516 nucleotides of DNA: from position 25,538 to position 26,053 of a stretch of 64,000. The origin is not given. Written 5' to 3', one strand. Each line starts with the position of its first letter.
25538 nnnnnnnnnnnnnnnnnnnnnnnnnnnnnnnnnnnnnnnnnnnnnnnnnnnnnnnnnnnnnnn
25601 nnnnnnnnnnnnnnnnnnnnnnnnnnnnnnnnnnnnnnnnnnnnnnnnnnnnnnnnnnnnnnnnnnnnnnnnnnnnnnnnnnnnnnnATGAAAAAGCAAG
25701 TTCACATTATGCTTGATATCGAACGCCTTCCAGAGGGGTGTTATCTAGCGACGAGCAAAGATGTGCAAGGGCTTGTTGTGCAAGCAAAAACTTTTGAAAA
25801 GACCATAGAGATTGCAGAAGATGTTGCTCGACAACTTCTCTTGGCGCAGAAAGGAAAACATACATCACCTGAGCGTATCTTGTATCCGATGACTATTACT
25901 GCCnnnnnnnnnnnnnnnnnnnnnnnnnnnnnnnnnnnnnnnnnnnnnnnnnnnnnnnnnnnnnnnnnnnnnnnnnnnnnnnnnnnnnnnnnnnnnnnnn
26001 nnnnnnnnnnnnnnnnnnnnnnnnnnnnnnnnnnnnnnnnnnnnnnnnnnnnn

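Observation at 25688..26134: HicB-HicA toxin-antitoxin pair embedded inside the DGR between TR and RT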

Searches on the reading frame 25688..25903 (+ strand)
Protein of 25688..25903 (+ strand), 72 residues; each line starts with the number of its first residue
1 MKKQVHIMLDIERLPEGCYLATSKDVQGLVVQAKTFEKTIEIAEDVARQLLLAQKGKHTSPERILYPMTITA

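Call 3: search_protein_families(library=pfam, proteins=[window:25688-25903:+], max_evalue=0.01)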
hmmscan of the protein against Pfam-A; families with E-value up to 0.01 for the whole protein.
window:25688-25903:+ (72 aa): 1 family
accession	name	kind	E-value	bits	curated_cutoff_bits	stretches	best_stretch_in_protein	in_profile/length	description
PF08972.17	DUF1902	-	0.00098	19.7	22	1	17-51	13-47/74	Domain of unknown function (DUF1902)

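Call 6: search_protein_families(library=ncbifam, proteins=[window:25688-25903:+], max_evalue=0.1)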
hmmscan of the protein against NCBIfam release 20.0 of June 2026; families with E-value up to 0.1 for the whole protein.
window:25688-25903:+ (72 aa): 0 families

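Call 7: search_solved_structures(query=window:25688-25903:+, max_evalue=10, show_alignments=2)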
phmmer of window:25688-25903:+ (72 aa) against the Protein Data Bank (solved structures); distinct sequences matched with E-value up to 10: 0.

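Call 18: find_homologous_proteins(query=window:25688-25903:+, max_evalue=0.001)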
Query window:25688-25903:+ (72 aa): 61 proteins with E <= 0.001 among 63 candidates.
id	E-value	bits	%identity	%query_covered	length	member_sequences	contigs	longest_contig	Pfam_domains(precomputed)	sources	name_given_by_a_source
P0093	7.9e-39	147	100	100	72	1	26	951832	-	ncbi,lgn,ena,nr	ncbi:DUF1902 domain-containing protein [Candidatus Kaiserbacteria bacterium]|nr:DUF1902 domain-conta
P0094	7.3e-33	128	92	100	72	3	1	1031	-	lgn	-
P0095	7.9e-31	122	86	100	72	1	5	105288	-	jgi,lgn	jgi:predicted RNase H-like HicB family nuclease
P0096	1.9e-30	121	85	100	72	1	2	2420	-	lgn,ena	-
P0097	2.2e-30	121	83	100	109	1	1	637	-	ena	-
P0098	2.3e-30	121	82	100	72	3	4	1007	-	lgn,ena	-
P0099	3.2e-30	120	86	100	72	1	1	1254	-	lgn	-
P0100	8.7e-30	119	81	100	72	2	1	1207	-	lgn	-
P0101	4.5e-29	117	79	100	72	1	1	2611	-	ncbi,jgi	-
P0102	1.3e-28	115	79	100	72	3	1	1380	-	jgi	jgi:predicted RNase H-like HicB family nuclease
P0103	2.3e-28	114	82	100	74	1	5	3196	-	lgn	-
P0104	3.1e-28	114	82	100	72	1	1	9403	-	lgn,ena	-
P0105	3.2e-28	114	81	100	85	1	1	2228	-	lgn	-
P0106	1.5e-26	109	78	100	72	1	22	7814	-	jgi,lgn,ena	-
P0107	2.3e-26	108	76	100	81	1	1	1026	-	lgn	-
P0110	1.6e-25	105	75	100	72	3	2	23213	-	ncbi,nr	ncbi:hypothetical protein KGQ25_01380 [Patescibacteria group bacterium]|nr:hypothetical protein [Pat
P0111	2.1e-25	105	75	100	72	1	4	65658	-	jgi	jgi:predicted RNase H-like HicB family nuclease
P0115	3.0e-24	101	74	100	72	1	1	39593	-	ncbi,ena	-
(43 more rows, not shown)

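Call 20: find_encoding_contigs(protein=P0093, flank=5000, max_places=10)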
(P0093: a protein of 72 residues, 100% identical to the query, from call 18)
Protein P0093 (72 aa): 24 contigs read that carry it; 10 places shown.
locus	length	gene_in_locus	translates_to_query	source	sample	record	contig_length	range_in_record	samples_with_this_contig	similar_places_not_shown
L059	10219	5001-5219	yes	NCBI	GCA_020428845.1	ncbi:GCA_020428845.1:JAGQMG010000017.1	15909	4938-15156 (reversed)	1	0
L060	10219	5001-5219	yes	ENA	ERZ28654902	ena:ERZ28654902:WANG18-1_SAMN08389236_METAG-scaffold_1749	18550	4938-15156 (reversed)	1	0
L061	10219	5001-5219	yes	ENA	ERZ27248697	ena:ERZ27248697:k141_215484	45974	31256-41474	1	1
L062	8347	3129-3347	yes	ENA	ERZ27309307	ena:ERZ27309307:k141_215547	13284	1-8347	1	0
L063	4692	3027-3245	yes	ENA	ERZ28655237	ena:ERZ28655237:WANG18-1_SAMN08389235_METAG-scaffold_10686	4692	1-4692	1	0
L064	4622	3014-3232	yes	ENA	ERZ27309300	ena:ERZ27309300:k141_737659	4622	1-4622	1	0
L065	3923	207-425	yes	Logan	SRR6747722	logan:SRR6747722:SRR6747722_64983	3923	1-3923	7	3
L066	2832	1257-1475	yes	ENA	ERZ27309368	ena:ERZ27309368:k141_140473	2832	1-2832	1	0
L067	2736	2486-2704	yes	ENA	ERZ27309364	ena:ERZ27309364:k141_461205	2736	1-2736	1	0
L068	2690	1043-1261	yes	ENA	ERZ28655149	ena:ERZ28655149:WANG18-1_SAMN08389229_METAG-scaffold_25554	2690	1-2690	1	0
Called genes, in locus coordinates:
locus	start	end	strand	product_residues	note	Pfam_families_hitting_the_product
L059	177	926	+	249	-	PF00588:SpoU_methylase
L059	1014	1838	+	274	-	PF13623:SurA_N_2, PF13624:SurA_N_3, PF09312:SurA_N (weak)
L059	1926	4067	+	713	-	PF13385:Laminin_G_3, PF02210:Laminin_G_2 (faint), PF00354:Pentaxin (faint), PF02973:Sialidase (faint), PF07953:Toxin_R_bind_N, PF13385:Laminin_G_3, PF09603:Fib_succ_major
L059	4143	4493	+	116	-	PF22296:bAvd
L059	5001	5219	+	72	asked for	-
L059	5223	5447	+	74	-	PF07927:HicA_toxin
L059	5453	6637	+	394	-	PF00078:RVT_1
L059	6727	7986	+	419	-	PF03448:MgtE_N, PF01769:MgtE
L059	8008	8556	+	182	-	PF02643:DUF192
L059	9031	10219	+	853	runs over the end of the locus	PF07719:TPR_2 (faint), PF12895:ANAPC3 (faint), PF13428:TPR_14 (faint), PF00515:TPR_1 (faint), PF13181:TPR_8 (faint), PF13414:TPR_11 (weak), PF13432:TPR_16 (weak), PF14559:TPR_19 (weak), +1 more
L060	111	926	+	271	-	PF00588:SpoU_methylase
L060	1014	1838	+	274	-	PF13623:SurA_N_2, PF13624:SurA_N_3, PF09312:SurA_N (weak)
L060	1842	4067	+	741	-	PF13385:Laminin_G_3, PF02210:Laminin_G_2 (faint), PF00354:Pentaxin (faint), PF02973:Sialidase (faint), PF07953:Toxin_R_bind_N, PF13385:Laminin_G_3, PF09603:Fib_succ_major, PF07603:Lcl_C (faint), +1 more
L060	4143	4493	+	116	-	PF22296:bAvd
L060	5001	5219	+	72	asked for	-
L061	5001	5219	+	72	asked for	-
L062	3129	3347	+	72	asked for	-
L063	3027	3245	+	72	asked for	-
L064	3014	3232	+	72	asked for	-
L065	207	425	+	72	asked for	-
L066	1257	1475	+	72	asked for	-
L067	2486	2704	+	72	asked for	-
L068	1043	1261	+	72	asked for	-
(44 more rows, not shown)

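Call 21: find_encoding_contigs(protein=P0095, flank=5000, max_places=6)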
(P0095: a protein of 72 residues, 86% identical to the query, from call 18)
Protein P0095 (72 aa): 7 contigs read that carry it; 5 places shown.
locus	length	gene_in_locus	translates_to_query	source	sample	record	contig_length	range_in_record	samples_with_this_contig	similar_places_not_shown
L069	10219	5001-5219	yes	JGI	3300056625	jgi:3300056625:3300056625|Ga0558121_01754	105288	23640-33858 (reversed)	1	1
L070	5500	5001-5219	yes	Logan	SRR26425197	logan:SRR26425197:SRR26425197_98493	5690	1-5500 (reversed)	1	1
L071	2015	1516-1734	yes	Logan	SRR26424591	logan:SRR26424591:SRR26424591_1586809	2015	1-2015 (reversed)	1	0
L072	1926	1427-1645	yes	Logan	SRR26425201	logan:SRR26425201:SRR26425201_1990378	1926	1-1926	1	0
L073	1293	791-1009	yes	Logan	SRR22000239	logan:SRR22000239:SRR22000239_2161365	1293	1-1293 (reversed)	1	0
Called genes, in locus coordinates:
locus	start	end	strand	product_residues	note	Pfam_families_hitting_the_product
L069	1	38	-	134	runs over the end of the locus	-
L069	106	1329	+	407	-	PF00704:Glyco_hydro_18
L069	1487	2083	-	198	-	PF09900:DUF2127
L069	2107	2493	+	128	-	PF02452:PemK_toxin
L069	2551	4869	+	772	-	PF07953:Toxin_R_bind_N (faint), PF13385:Laminin_G_3, PF00354:Pentaxin (faint), PF13385:Laminin_G_3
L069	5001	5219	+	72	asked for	-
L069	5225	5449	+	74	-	PF07927:HicA_toxin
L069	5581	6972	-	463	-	PF00270:DEAD, PF04851:ResIII, PF00271:Helicase_C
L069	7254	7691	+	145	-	PF02308:MgtC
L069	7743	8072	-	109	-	-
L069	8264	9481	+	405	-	PF08323:Glyco_transf_5, PF13439:Glyco_transf_4, PF13579:Glyco_trans_4_4, PF20706:GT4-conflict, PF00982:Glyco_transf_20 (faint), PF00534:Glycos_transf_1, PF13692:Glyco_trans_1_4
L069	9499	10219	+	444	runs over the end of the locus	PF03065:Glyco_hydro_57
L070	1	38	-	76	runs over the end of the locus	?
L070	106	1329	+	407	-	PF00704:Glyco_hydro_18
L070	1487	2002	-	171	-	PF09900:DUF2127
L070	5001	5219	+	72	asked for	-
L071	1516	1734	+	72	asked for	-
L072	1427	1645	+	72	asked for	-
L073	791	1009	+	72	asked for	-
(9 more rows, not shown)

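Call 33: search_solved_structures(query=A3, max_evalue=10, show_alignments=3)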
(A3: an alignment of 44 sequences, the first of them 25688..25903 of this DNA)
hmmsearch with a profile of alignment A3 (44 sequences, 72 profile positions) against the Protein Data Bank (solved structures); distinct sequences matched with E-value up to 10: 37.
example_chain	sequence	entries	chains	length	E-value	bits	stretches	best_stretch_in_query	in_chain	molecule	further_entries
1wv8_A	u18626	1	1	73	0.019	18.1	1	16-41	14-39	hypothetical protein TTHA1013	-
4ubq_A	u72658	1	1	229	0.11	15.6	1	9-29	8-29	Beta-lactamase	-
1jje_A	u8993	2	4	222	0.13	15.4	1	9-28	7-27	IMP-1 METALLO BETA-LACTAMASE | Beta-lactamase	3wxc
8ztb_B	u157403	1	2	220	0.14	15.4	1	9-28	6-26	Metallo-beta-lactamase type 2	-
1ddk_A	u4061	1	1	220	0.14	15.4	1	9-28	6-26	IMP-1 METALLO BETA-LACTAMASE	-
1wuo_A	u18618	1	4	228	0.14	15.3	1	9-28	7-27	Beta-lactamase IMP-1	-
1wup_A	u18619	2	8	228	0.14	15.3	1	9-28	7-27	Beta-lactamase IMP-1 | Metallo-beta-lactamase type 2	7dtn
1dd6_A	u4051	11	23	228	0.14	15.3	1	9-28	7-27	IMP-1 METALLO BETA-LACTAMASE | Beta-lactamase IMP-1 | IMP-1 metallo-beta-lactamase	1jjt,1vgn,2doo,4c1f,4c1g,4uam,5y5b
5ev6_A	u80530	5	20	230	0.14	15.3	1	9-28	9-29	Beta-lactamase IMP-1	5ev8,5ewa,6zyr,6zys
7wzu_A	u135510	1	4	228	0.14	15.3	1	9-28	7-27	Beta-lactamase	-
5hh4_A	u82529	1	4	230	0.14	15.3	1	9-28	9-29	Beta-lactamase IMP-1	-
6jka_A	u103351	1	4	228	0.14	15.3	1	9-28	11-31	Metallo-beta-lactamase type 2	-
8z5l_A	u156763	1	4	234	0.15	15.3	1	9-28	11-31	Metallo-beta-lactamase type 2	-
7yh9_A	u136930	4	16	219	0.15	15.3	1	9-28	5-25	Beta-lactamase class B IMP-1 | Beta-lactamase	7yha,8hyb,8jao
4f6h_A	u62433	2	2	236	0.15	15.3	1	9-28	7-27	Beta-lactamase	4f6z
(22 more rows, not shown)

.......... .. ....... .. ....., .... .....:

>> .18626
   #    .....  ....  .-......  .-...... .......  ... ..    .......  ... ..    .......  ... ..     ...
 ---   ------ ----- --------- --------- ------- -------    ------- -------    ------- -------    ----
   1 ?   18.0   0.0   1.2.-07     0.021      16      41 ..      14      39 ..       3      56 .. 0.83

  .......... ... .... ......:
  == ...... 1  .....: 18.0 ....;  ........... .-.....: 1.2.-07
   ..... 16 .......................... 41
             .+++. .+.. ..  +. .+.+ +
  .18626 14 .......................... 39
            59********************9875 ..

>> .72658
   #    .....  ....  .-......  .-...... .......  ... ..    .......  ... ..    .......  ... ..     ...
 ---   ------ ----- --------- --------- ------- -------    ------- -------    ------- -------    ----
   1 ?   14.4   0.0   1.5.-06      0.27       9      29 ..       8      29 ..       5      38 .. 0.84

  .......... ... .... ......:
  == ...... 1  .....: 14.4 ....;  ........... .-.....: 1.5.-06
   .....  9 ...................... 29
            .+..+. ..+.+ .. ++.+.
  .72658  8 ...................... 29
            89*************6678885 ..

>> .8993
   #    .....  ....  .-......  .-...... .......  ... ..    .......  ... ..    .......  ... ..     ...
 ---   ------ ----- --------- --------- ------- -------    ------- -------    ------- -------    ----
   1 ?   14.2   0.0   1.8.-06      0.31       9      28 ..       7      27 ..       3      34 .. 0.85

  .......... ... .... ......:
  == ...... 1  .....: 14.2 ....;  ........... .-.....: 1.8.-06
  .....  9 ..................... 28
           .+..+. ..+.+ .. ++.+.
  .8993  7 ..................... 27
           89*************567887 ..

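Call 35: search_protein_families(library=pfam, alignment_id=A3, max_evalue=0.01)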
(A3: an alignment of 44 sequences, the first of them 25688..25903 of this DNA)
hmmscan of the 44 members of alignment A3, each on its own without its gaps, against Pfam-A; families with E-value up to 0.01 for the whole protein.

A. member 1, window:25688-25903:+ (72 aa): 1 family
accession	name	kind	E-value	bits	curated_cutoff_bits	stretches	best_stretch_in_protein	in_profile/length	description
PF08972.17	DUF1902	-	0.00098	19.7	22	1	17-51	13-47/74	Domain of unknown function (DUF1902)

B. families by the number of members that match (of 44 scanned): 2 families
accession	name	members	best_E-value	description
PF08972.17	DUF1902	39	1.2e-05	Domain of unknown function (DUF1902)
PF13543.13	SAM_KSR1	1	0.0055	SAM like domain present in kinase suppressor RAS 1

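Call 36: predict_structure(alignment_id=A3)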
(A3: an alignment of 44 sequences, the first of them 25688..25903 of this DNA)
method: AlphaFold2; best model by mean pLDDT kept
length: 72 residues; sequences in the alignment: 44
mean_pLDDT: 87.3   pTM: 0.67
mean pLDDT of the five models: 87.3, 87.1, 86.5, 85.1, 83.6
residues with pLDDT >= 90: 46; 70-90: 15; 50-70: 10; < 50: 1
segments of 3 or more residues with pLDDT < 50: none
pLDDT, mean of each block of 10 residues (from residue 1): 80 96 95 97 95 71 79 75
secondary structure, 60 per line:
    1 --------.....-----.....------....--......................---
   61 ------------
elements in order: E9-13 E19-23 E30-33 H36-57

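Call 38: fold_search(model_id=the predicted structure, library=pdb)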
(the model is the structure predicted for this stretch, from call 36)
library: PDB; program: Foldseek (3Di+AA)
matches with E <= 10: 229; with E <= 0.001: 0
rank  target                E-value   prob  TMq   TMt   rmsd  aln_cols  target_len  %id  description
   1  6u0i_B                4.0e-02  1.00  0.62  0.34  11.6        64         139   20  Putative Antitoxin HicB3 from Escherichia coli str. K-12 substr. DH10B (released 2019-08-28)
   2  6g1c_V                5.2e-02  0.99  0.49  0.42   9.7        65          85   12  Crystal structure of the N-terminal domain of Burkholderia Pseudomallei antitoxin HicB (released 2018-10-31)
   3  6hpb_B                1.1e-01  1.00  0.63  0.34  11.5        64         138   20  Crystal structure of the E.coli HicAB toxin-antitoxin complex (released 2019-09-18)
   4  2yzt                  1.1e-01  0.94  0.48  0.52  15.5        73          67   16  Crystal structure of uncharacterized conserved protein from Thermus thermophilus HB8 (released 2007-11-06)
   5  6u0i_A                1.4e-01  0.98  0.59  0.32  11.6        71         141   22  Putative Antitoxin HicB3 from Escherichia coli str. K-12 substr. DH10B (released 2019-08-28)
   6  1wv8                  2.2e-01  0.91  0.48  0.49  13.8        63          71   21  Crystal structure of hypothetical protein TTHA1013 from an extremely thermophilic bacterium thermus thermophilus HB8 (released 2005-06-12)
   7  3k6q_A                2.8e-01  0.85  0.50  0.29   3.8        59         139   24  CRYSTAL STRUCTURE OF An antitoxin part of a putative toxin/antitoxin system (SWOL_0700) FROM SYNTROPHOMONAS WOLFEI SUB (released 2009-10-27)
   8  2ltr_MODEL_1_A        2.8e-01  0.72  0.46  0.34   3.9        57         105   23  Solution structure of RDE-4(32-136) (released 2013-12-04)
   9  1imu_MODEL_1_A        4.2e-01  0.38  0.38  0.29   8.0        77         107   18  Solution Structure of HI0257, a Ribosome Binding Protein (released 2001-10-03)
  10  9b89_A                5.1e-01  0.54  0.43  0.09   7.6        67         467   22  Cryo-EM structure of human ADAR1 in complex with dsRNA derived from HT2C gene in the pre-editing state (released 2025-03-26)
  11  8yig_B                5.4e-01  0.35  0.39  0.33  14.7        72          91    8  DmDcr-2/LoqsPD/slm2 in initial binding state (released 2025-03-05)
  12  6g1n_A                5.8e-01  0.96  0.64  0.37   6.9        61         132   11  Crystal structure of the Burkholderia Pseudomallei antitoxin HicB (released 2018-10-31)
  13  5myj_A                5.8e-01  0.28  0.37  0.20  12.5        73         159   11  Structure of 70S ribosome from Lactococcus lactis (released 2017-10-11)
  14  6g1n_C                6.2e-01  0.69  0.47  0.27   9.7        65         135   12  Crystal structure of the Burkholderia Pseudomallei antitoxin HicB (released 2018-10-31)
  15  7zj1_B                6.6e-01  0.69  0.46  0.40   4.2        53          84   19  Crystal structure of ADAR1-dsRBD3 dimer (released 2023-10-25)
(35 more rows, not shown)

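Call 53: find_encoding_contigs(protein=P0111, flank=4000, max_places=3)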
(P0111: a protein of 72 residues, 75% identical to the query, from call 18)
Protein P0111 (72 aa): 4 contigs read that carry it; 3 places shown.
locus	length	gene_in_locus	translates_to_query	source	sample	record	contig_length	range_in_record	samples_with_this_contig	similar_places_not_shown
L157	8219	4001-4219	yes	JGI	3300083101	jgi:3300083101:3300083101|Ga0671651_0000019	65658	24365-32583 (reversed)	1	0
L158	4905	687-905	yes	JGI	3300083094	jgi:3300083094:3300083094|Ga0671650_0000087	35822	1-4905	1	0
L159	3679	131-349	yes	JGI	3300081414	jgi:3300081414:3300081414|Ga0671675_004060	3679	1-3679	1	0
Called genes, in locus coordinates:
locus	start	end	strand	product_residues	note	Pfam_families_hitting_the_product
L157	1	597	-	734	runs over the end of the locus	PF17854:FtsK_alpha, PF01580:FtsK_SpoIIIE, PF09397:FtsK_gamma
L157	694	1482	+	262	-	-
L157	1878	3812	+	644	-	-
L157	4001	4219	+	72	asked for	-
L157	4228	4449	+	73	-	PF07927:HicA_toxin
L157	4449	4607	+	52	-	-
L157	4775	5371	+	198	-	PF20803:PaaX_M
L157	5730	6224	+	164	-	PF00466:Ribosomal_L10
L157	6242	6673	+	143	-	PF16320:Ribosomal_L12_N, PF00542:Ribosomal_L12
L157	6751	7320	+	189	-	-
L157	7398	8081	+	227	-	PF05552:MS_channel_1st_1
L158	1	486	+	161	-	?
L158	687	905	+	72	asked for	-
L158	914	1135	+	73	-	PF07927:HicA_toxin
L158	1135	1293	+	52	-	-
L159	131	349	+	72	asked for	-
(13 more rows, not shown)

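Call 54: find_encoding_contigs(protein=P0110, flank=4000, max_places=3)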
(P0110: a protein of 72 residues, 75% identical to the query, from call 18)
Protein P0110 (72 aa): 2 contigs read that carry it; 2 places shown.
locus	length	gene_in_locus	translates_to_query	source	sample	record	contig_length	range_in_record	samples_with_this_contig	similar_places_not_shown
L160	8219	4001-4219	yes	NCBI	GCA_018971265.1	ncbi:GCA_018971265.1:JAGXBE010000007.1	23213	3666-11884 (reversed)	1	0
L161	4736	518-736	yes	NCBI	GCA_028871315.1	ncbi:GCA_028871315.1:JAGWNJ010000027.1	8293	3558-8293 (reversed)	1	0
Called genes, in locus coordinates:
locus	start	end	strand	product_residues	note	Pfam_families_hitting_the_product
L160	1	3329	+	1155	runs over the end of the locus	PF01471:PG_binding_1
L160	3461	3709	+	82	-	-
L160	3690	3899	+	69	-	PF07927:HicA_toxin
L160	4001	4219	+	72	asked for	-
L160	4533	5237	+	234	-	PF00515:TPR_1 (faint), PF07719:TPR_2 (faint), PF13414:TPR_11 (faint), PF23914:TPR_CcmH_CycH (weak)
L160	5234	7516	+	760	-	PF04932:Wzy_C, PF14559:TPR_19 (faint)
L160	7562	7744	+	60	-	-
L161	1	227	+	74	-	?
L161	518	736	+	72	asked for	-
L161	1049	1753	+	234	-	PF00515:TPR_1 (faint), PF07719:TPR_2 (faint), PF13414:TPR_11 (faint), PF23914:TPR_CcmH_CycH (weak)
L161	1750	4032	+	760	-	PF04932:Wzy_C, PF14559:TPR_19 (faint)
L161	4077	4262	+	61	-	-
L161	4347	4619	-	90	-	-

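Call 55: find_encoding_contigs(protein=P0104, flank=4000, max_places=3)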
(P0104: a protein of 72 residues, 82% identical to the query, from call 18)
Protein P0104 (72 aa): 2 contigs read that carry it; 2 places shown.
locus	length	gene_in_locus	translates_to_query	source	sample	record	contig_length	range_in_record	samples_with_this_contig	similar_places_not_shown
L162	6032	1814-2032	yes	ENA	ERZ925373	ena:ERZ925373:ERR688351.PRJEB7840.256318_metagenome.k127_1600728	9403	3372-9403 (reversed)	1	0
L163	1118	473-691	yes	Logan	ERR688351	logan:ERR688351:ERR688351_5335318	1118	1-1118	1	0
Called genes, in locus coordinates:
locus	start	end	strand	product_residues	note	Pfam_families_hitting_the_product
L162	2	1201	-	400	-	?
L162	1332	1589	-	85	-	PF03840:SecG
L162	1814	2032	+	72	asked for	-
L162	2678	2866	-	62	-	-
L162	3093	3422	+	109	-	PF00166:Cpn10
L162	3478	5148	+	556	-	PF00118:Cpn60_TCP1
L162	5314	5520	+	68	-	-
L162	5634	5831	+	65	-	-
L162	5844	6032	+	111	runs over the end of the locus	-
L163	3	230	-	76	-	?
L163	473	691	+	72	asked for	-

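Call 56: find_encoding_contigs(protein=P0115, flank=4000, max_places=3)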
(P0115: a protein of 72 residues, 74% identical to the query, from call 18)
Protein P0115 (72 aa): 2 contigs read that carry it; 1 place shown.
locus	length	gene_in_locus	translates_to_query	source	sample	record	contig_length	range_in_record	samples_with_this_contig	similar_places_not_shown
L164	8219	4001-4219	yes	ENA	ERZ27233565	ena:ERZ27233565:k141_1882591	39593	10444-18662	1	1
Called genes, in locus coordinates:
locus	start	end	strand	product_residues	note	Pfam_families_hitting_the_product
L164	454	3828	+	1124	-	PF01471:PG_binding_1 (faint)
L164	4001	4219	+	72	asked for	-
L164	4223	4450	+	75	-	PF07927:HicA_toxin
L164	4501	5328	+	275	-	PF07719:TPR_2 (faint), PF23914:TPR_CcmH_CycH (weak), PF00515:TPR_1 (weak)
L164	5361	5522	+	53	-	-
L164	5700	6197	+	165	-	PF00466:Ribosomal_L10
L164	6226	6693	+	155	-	PF16320:Ribosomal_L12_N, PF00542:Ribosomal_L12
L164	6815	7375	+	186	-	-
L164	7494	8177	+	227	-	PF05552:MS_channel_1st_1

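Call 68: search_protein_families(library=padloc, proteins=[window:25688-25903:+], max_evalue=0.01)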
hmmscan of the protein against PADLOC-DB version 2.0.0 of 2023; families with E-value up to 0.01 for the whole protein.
window:25688-25903:+ (72 aa): 0 families
